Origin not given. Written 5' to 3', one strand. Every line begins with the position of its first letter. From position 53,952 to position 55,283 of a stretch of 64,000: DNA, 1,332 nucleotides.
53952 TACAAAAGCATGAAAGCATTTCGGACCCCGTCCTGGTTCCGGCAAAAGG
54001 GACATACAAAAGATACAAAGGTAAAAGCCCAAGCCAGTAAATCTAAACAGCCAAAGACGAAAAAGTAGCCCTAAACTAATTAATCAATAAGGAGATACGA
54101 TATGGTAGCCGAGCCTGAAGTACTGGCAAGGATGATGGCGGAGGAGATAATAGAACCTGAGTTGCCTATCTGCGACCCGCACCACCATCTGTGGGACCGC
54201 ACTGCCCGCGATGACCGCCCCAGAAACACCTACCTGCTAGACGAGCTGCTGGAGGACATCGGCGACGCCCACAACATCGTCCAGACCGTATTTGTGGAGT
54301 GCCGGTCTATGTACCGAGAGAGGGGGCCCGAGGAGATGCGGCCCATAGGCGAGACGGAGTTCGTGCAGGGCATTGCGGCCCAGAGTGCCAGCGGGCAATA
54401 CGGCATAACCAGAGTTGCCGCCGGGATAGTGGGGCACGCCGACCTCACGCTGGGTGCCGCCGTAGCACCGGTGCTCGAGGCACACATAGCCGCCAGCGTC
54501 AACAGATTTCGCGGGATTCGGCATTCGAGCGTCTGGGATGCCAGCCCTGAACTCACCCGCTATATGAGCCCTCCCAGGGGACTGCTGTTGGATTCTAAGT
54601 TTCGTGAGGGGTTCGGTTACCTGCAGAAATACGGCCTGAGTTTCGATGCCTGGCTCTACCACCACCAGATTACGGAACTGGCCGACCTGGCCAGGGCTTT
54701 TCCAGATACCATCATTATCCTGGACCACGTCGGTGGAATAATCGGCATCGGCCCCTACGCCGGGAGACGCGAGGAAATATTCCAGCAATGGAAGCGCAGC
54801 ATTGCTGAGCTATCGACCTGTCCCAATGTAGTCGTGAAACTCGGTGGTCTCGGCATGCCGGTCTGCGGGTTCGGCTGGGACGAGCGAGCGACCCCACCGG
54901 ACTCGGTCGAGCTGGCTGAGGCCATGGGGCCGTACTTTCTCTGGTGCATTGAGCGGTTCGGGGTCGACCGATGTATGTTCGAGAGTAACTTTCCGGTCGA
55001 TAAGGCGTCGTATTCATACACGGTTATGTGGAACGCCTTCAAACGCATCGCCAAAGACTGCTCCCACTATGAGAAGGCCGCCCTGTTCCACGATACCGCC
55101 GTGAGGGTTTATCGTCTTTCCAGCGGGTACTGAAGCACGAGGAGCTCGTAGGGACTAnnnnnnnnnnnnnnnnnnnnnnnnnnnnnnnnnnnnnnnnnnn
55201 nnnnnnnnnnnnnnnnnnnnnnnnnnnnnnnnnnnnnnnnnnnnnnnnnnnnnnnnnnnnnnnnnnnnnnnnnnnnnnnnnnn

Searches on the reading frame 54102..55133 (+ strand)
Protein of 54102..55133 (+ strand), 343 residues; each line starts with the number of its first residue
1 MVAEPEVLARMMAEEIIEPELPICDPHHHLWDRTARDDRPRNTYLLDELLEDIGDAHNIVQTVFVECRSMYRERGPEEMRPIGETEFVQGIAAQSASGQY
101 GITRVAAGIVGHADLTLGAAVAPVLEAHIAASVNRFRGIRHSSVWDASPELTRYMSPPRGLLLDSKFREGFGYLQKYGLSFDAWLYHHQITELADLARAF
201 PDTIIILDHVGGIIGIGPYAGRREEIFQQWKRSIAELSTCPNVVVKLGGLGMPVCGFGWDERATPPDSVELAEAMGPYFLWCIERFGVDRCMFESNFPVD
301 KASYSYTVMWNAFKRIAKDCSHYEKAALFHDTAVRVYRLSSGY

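Call 3: search_protein_families(library=pfam, proteins=[window:54102-55133:+], max_evalue=0.01)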
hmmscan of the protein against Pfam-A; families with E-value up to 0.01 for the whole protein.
window:54102-55133:+ (343 aa): 1 family
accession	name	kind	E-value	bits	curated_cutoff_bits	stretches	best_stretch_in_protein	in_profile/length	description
PF04909.20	Amidohydro_2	-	1e-34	121.1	26.4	1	24-339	1-289/289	Amidohydrolase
